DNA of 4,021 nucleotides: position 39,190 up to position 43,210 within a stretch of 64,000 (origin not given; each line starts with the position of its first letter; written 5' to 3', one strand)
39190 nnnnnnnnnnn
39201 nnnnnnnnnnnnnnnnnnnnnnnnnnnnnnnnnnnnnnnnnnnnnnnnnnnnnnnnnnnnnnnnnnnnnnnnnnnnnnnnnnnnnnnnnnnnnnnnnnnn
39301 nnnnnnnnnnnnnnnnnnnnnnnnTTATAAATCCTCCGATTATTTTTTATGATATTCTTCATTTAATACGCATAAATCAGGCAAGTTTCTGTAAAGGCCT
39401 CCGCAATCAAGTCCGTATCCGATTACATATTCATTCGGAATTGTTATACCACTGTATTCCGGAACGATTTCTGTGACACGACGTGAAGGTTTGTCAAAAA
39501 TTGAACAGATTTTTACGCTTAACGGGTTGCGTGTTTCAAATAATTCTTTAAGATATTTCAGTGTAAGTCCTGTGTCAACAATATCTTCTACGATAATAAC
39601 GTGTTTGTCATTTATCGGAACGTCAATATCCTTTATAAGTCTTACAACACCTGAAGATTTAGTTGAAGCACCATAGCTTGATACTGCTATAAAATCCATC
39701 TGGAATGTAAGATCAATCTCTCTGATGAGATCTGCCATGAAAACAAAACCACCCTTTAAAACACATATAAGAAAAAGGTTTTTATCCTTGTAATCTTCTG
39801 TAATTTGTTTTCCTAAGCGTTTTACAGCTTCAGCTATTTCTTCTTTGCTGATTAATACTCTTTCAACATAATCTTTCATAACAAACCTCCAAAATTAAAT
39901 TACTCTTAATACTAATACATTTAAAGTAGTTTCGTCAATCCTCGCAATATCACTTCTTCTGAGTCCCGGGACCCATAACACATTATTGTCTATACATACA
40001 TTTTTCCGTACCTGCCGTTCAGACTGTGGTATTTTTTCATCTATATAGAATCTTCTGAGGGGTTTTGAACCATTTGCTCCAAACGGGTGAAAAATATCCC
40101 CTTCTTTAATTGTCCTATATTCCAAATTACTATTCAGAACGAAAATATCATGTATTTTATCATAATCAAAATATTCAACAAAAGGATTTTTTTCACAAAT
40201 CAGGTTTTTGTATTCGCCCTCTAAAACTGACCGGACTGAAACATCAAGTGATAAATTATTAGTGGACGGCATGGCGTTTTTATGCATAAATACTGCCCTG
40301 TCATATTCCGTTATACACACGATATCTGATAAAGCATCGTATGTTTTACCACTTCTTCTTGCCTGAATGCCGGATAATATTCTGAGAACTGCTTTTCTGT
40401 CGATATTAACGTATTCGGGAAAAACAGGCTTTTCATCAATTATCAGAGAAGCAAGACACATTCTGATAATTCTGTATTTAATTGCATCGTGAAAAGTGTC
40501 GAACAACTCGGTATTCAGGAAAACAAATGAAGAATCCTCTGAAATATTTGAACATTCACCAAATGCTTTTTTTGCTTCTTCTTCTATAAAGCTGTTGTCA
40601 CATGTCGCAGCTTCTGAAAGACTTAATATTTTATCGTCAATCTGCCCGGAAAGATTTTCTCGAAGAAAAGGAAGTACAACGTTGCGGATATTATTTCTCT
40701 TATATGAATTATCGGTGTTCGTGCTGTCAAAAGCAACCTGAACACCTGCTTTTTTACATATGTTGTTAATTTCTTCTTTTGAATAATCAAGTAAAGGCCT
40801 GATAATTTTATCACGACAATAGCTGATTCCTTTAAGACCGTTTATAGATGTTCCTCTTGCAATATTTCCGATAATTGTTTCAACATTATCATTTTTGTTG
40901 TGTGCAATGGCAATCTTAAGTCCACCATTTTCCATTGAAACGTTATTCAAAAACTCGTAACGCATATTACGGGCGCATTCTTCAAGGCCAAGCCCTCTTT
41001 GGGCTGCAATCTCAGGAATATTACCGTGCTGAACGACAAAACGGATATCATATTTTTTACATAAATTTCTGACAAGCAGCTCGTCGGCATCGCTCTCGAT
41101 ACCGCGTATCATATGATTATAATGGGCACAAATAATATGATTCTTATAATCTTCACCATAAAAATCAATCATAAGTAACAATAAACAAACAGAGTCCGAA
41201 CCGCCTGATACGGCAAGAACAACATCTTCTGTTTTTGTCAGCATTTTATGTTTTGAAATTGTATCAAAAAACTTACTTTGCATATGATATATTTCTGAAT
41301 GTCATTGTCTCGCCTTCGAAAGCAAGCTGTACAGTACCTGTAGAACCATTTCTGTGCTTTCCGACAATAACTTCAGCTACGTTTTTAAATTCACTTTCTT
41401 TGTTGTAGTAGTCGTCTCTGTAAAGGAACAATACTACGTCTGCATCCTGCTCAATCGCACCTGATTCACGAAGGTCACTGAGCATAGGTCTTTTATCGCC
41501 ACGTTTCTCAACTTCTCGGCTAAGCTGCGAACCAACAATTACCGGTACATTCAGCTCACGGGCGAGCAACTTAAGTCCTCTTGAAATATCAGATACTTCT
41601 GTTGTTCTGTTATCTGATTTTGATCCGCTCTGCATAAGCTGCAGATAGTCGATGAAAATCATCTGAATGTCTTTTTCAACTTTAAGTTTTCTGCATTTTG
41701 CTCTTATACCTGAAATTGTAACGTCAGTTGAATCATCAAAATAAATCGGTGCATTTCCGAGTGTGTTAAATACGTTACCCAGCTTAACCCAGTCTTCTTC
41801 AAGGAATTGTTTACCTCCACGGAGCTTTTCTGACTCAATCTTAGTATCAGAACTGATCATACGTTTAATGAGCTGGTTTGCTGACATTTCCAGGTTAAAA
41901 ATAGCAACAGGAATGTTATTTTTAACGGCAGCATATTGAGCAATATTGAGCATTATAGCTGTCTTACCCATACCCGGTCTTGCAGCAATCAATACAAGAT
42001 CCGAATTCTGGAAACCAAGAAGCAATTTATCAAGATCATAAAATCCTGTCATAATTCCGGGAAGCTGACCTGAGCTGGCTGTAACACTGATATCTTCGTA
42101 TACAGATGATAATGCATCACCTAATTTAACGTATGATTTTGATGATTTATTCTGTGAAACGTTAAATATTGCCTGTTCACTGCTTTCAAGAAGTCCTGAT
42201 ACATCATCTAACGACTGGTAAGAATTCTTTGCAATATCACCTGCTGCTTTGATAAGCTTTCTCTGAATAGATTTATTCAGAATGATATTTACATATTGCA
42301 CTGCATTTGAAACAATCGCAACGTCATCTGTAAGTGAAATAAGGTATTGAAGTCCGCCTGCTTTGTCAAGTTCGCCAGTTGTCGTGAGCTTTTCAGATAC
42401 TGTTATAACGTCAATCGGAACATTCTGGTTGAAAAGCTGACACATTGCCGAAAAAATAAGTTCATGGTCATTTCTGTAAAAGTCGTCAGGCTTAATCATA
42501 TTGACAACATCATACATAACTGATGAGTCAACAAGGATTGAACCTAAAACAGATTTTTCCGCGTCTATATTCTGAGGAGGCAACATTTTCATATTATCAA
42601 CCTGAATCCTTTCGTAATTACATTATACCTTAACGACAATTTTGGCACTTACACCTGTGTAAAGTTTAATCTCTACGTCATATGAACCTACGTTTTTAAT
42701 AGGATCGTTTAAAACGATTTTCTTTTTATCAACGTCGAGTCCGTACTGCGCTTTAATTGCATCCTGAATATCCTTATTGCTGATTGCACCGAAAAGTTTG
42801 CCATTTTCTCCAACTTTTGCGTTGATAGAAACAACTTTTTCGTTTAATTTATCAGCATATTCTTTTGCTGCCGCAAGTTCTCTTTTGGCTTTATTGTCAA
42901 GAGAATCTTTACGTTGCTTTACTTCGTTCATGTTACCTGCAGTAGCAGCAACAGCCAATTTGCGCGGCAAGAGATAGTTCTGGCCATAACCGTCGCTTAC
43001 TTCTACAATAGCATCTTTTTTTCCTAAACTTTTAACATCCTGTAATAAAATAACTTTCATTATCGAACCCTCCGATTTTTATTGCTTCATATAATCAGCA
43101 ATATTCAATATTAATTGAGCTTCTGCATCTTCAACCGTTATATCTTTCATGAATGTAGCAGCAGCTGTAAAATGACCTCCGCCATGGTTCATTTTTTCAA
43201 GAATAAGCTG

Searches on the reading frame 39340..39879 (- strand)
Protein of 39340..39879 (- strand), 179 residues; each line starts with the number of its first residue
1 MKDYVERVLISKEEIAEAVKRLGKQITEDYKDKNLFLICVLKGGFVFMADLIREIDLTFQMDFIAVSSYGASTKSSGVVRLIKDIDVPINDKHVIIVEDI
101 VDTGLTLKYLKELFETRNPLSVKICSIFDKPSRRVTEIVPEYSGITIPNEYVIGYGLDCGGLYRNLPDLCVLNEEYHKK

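Call 35: search_protein_families(library=pfam, proteins=[window:39340-39879:-], max_evalue=0.00001)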
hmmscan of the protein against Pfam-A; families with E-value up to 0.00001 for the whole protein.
window:39340-39879:- (179 aa): 1 family
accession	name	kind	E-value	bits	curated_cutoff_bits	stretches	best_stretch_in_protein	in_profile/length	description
PF00156.33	Pribosyltran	-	7e-29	100.6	26.3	1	13-158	9-156/158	Phosphoribosyl transferase domain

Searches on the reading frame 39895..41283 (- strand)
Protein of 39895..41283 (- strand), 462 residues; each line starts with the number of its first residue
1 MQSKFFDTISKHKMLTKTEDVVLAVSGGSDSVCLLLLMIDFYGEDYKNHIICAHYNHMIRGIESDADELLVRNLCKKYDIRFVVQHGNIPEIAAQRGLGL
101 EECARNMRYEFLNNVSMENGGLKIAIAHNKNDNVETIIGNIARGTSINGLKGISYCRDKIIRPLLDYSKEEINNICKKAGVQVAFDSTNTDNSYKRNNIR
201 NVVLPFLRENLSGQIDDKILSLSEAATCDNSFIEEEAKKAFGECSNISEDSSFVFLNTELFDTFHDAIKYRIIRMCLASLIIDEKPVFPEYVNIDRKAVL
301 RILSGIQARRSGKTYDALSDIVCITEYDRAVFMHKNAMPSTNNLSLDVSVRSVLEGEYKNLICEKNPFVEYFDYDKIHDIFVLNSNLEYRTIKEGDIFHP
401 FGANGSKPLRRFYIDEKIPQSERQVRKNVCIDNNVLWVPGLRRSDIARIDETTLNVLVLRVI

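Call 35: search_protein_families(library=pfam, proteins=[window:39895-41283:-], max_evalue=0.00001)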
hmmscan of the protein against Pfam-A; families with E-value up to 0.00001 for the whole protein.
window:39895-41283:- (462 aa): 2 families
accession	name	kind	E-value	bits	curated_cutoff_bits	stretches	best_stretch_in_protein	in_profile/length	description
PF01171.26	ATP_bind_3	-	3.4e-46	157.7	27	1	21-201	2-181/182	PP-loop family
PF11734.13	TilS_C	-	5.7e-07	29.3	22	1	389-446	3-60/74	TilS substrate C-terminal domain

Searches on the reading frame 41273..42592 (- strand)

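Call 35: search_protein_families(library=pfam, proteins=[window:41273-42592:-], max_evalue=0.00001)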
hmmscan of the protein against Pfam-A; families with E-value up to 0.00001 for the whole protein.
window:41273-42592:- (439 aa): 3 families
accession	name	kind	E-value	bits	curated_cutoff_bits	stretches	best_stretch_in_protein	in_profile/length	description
PF03796.21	DnaB_C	-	1.6e-107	359.1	27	1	179-434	1-255/255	DnaB-like helicase C terminal domain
PF00772.26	DnaB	-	1.1e-32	112.6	23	1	5-104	2-101/103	DnaB-like helicase N terminal domain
PF13481.12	AAA_25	-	3.1e-08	33.9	27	1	193-353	28-186/195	AAA domain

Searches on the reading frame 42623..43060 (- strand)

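Call 35: search_protein_families(library=pfam, proteins=[window:42623-43060:-], max_evalue=0.00001)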
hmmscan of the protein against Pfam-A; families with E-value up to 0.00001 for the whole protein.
window:42623-43060:- (145 aa): 2 families
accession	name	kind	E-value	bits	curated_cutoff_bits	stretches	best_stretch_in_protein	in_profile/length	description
PF03948.19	Ribosomal_L9_C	-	8.4e-30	103.5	23.2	1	63-145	1-84/86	Ribosomal protein L9, C-terminal domain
PF01281.25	Ribosomal_L9_N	-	1.9e-24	85.4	20.7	1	1-47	1-47/47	Ribosomal protein L9, N-terminal domain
